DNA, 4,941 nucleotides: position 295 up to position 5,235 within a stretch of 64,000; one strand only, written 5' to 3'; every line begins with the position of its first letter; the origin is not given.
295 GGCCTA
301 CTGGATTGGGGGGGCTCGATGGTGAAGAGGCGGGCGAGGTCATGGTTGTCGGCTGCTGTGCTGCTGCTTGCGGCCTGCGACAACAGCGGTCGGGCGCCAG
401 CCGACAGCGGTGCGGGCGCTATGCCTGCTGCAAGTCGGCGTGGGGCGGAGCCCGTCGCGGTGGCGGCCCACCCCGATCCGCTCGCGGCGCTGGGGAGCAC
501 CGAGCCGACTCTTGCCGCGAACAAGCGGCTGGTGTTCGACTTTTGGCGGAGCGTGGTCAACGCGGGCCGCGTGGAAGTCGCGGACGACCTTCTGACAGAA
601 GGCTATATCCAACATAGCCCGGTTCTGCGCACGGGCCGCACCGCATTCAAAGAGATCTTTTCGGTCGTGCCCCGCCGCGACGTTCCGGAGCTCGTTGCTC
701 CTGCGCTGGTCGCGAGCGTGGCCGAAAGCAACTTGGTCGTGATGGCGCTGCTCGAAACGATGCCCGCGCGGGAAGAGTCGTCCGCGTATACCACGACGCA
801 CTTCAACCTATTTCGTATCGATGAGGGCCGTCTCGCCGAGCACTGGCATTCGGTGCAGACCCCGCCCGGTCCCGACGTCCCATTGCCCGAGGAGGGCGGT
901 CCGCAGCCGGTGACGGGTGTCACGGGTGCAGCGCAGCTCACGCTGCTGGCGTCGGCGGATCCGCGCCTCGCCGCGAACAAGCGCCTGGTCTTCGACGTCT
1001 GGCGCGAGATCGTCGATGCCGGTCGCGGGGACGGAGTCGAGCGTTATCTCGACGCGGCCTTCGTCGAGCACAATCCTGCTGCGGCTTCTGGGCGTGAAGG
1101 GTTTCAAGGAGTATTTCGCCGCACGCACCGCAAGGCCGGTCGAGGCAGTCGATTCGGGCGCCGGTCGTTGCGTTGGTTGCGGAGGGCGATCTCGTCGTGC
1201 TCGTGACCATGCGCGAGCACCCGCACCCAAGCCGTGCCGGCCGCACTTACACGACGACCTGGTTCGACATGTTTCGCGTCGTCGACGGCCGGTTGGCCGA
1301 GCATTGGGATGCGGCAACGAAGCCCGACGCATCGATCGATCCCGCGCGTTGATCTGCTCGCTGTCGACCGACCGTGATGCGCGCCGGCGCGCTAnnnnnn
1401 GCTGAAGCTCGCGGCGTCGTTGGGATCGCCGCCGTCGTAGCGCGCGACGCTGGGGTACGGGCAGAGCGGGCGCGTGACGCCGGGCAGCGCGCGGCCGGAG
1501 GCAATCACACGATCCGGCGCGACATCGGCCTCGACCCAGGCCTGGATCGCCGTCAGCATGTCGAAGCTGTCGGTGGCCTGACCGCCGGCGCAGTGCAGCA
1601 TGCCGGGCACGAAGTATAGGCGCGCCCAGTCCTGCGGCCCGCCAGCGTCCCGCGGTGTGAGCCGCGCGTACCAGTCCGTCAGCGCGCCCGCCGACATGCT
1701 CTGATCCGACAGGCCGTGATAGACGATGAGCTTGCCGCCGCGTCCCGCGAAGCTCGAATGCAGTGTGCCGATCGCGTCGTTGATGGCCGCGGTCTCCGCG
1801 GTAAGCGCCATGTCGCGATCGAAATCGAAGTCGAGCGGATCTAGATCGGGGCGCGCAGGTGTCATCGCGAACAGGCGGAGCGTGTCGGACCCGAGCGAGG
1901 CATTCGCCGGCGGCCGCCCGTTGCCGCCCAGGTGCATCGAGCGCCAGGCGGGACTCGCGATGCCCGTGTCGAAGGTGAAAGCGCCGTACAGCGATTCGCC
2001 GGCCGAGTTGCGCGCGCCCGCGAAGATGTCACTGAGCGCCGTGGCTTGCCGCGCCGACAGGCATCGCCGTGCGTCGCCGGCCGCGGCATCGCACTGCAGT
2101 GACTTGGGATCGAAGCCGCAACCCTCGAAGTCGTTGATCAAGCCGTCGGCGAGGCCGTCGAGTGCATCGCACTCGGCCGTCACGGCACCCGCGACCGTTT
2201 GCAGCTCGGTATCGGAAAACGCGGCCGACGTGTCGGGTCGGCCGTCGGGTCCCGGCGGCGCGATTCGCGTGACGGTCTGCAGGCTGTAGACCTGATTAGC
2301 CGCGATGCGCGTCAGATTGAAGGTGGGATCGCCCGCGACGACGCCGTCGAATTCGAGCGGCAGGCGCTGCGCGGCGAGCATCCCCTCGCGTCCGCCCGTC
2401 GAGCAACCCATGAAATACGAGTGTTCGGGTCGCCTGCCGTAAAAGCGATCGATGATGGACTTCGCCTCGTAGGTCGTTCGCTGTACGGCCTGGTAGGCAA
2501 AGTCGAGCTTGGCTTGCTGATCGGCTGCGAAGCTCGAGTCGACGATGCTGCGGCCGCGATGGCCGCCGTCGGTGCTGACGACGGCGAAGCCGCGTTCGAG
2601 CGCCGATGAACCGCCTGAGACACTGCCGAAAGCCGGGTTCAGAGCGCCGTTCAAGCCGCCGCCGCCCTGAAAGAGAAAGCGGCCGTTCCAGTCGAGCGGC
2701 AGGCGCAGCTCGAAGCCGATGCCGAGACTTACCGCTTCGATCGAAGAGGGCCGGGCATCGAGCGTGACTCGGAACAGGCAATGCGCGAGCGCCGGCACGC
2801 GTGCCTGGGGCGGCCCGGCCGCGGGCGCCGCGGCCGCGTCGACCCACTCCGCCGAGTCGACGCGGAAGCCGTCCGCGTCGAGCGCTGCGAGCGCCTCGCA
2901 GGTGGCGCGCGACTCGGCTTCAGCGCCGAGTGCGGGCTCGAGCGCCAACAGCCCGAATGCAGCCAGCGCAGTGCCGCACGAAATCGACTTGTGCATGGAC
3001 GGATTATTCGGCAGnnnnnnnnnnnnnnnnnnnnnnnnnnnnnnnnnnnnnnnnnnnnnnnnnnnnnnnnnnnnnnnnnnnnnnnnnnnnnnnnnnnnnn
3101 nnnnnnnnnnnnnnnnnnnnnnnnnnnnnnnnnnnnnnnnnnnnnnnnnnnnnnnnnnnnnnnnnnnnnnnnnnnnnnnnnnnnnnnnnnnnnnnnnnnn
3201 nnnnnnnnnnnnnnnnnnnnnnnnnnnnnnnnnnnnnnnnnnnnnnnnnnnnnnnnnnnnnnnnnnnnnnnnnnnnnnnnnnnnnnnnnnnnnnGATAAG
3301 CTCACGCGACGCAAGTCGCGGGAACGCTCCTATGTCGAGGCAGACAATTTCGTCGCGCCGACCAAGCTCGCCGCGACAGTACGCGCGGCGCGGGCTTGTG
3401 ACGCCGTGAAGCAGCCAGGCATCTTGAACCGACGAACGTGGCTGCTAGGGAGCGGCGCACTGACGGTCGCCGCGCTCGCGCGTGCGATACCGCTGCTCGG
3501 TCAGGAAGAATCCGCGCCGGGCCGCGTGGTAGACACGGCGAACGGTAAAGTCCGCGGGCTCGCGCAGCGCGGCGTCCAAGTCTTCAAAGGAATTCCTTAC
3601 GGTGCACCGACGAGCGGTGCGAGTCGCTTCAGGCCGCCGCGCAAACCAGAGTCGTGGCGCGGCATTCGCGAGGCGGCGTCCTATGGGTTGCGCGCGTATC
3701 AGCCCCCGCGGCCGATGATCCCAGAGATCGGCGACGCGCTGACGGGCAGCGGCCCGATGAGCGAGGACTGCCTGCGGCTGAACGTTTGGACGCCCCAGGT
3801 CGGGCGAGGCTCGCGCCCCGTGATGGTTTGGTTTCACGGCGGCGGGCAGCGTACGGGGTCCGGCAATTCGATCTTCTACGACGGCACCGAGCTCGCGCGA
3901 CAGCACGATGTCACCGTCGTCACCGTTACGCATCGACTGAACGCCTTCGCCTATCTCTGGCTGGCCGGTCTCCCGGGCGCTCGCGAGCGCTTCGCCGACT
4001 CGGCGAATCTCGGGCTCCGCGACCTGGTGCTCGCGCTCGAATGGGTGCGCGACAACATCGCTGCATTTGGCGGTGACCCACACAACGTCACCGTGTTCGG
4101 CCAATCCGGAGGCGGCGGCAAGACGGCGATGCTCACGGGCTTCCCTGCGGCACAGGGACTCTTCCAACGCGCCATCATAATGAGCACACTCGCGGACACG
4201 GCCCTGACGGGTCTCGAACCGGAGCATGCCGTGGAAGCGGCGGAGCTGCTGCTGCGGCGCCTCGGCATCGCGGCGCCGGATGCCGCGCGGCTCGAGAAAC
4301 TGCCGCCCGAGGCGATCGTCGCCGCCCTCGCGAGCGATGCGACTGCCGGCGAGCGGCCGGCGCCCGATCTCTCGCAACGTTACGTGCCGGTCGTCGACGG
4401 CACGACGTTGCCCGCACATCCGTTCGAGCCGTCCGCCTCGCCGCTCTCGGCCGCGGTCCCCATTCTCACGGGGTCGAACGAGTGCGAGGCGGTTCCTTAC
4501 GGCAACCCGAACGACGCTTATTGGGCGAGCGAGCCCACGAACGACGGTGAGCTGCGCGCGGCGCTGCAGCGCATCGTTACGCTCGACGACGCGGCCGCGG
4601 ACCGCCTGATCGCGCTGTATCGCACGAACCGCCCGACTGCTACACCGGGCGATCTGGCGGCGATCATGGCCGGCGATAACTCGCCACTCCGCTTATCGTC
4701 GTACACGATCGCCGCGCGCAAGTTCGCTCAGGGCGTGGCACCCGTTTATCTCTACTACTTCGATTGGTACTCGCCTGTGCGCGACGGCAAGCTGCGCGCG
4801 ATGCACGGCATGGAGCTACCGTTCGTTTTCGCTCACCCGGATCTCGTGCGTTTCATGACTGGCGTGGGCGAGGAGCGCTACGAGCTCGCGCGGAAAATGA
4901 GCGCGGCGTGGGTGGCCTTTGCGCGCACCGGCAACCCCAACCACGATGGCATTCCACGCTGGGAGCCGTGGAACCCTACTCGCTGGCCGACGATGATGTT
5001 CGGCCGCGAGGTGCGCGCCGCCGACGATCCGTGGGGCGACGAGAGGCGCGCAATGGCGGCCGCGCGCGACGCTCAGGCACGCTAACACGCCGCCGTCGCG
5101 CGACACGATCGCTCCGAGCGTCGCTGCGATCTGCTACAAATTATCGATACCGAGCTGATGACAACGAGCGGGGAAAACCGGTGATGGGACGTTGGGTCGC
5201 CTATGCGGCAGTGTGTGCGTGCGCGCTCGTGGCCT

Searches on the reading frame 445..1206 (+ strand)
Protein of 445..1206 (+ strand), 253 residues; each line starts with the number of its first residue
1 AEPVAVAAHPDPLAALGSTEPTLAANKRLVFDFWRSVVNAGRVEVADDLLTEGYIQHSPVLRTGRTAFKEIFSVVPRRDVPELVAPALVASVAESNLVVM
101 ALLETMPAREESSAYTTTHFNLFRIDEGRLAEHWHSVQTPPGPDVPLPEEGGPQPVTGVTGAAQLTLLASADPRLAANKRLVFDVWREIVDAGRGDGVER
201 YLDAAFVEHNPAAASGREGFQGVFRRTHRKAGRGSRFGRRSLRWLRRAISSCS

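Call 78: search_protein_families(library=pfam, proteins=[window:445-1206:+], max_evalue=0.001)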
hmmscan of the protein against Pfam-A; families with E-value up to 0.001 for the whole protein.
window:445-1206:+ (253 aa): 2 families
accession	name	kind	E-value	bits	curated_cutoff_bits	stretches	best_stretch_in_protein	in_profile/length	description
PF07366.18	SnoaL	-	2.4e-09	37.5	28.4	1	30-137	3-117/126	SnoaL-like polyketide cyclase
PF12680.13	SnoaL_2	-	4.9e-09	37.2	27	1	35-133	6-102/102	SnoaL-like domain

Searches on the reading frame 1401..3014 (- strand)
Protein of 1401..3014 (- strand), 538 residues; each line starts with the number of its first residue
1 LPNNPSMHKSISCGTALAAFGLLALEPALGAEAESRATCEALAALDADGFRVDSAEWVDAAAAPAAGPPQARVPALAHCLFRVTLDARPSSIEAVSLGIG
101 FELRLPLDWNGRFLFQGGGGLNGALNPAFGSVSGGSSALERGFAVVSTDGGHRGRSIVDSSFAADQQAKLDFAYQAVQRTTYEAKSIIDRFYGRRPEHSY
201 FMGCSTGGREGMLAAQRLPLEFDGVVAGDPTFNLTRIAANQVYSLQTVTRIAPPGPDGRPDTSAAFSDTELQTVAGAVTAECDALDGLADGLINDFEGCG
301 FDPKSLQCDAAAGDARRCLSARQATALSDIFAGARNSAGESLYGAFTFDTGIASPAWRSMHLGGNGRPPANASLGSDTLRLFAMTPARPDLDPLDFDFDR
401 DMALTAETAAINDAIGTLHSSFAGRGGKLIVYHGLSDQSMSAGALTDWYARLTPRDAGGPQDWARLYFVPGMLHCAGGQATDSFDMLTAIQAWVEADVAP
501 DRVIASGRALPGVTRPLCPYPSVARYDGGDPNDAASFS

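Call 78: search_protein_families(library=pfam, proteins=[window:1401-3014:-], max_evalue=0.001)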
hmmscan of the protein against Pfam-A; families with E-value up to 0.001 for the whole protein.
window:1401-3014:- (538 aa): 1 family
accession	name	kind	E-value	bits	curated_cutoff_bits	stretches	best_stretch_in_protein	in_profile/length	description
PF07519.17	Tannase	-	7.3e-108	362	29.8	1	92-537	13-487/490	Tannase and feruloyl esterase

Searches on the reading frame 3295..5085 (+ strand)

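Call 78: search_protein_families(library=pfam, proteins=[window:3295-5085:+], max_evalue=0.001)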
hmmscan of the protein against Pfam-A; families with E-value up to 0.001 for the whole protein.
window:3295-5085:+ (596 aa): 3 families
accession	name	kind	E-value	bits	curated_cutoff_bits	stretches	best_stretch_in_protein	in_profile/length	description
PF00135.34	COesterase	-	1.2e-91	308.7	27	1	77-573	3-500/515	Carboxylesterase family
PF20434.5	BD-FAE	-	9.9e-07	28.9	26.8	1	162-286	1-111/215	BD-FAE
PF07859.19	Abhydrolase_3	-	1.9e-06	28.2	25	0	241-280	49-88/210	alpha/beta hydrolase fold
